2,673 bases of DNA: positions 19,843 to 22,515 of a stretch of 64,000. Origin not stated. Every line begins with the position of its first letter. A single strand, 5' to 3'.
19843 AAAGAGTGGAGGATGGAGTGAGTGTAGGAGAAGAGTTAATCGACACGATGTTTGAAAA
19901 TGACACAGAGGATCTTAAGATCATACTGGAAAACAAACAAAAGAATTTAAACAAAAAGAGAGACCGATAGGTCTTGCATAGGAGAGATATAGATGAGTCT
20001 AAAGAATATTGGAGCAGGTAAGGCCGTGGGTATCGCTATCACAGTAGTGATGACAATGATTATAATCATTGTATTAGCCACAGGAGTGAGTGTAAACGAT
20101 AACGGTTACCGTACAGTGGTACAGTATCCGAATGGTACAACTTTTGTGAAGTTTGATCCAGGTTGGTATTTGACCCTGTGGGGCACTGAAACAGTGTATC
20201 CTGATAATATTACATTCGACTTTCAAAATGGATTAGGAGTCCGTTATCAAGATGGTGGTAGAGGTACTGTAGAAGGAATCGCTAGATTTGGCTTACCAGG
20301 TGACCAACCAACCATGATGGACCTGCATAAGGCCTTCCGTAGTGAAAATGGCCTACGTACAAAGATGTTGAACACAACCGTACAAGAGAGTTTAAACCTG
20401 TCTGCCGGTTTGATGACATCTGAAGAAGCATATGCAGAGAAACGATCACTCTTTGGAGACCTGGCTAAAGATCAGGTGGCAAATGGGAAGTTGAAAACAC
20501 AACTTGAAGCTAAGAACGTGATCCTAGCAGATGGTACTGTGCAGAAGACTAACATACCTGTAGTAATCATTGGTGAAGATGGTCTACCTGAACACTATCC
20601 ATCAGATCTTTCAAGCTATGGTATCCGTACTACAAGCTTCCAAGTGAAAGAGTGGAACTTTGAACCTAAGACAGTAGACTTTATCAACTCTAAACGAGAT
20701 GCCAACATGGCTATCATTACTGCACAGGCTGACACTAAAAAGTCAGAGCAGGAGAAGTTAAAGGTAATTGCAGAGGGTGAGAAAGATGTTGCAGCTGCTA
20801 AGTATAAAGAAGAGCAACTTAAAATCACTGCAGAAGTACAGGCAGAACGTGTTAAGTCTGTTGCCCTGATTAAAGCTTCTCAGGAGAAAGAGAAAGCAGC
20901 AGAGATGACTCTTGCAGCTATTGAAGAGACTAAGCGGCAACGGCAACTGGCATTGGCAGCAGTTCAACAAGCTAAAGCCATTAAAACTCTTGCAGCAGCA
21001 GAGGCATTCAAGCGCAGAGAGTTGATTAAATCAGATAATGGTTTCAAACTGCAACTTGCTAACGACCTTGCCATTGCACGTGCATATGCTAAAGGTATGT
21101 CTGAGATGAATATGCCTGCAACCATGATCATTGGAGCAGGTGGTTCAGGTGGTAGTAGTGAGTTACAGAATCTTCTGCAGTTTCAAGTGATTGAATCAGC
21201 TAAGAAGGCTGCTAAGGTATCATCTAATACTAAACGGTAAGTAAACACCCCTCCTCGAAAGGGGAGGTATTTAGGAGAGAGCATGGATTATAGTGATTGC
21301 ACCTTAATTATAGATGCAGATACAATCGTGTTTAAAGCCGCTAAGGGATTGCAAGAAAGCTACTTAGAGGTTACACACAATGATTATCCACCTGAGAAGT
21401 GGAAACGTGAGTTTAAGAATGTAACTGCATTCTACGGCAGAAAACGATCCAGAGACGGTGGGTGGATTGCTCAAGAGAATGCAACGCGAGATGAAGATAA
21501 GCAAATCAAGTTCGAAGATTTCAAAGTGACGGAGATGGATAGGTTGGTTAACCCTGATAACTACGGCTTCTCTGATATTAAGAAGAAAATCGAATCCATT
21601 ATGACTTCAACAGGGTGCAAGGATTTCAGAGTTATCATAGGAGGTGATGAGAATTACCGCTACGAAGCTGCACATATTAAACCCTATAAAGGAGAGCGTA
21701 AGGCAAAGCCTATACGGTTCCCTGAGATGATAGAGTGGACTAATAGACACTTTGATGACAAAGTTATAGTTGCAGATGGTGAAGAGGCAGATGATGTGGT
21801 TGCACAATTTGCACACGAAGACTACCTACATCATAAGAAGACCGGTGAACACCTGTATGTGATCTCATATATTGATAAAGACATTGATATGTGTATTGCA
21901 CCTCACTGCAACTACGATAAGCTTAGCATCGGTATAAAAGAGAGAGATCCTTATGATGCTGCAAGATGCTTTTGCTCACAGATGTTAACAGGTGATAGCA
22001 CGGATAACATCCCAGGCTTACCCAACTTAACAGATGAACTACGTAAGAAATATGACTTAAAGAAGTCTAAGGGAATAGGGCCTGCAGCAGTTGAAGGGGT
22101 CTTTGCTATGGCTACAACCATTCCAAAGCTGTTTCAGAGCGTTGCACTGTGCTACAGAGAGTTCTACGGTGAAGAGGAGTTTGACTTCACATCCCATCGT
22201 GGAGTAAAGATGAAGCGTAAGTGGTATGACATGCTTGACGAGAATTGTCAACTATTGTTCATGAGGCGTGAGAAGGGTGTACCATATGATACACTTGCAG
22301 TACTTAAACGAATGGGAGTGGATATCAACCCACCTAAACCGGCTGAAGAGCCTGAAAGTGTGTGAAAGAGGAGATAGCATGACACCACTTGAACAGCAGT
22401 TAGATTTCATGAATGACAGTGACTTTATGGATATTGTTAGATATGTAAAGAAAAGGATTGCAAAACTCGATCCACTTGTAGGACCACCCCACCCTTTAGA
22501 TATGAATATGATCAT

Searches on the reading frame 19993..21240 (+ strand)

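Call 75: search_protein_families(library=pfam, proteins=[window:19993-21240:+], max_evalue=0.001)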
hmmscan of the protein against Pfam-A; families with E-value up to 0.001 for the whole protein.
window:19993-21240:+ (415 aa): 1 family
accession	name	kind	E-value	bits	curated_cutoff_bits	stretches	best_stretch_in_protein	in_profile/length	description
PF01145.31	Band_7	-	2.5e-08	34.6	23.6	1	36-254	4-175/176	SPFH domain / Band 7 family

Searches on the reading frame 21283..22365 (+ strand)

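Call 75: search_protein_families(library=pfam, proteins=[window:21283-22365:+], max_evalue=0.001)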
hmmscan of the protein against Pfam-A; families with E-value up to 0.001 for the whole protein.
window:21283-22365:+ (360 aa): 1 family
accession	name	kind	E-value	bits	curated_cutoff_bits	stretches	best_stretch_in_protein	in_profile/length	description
PF02739.22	5_3_exonuc_N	-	4.9e-06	26.8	34.3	1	117-210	54-143/164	5'-3' exonuclease, N-terminal resolvase-like domain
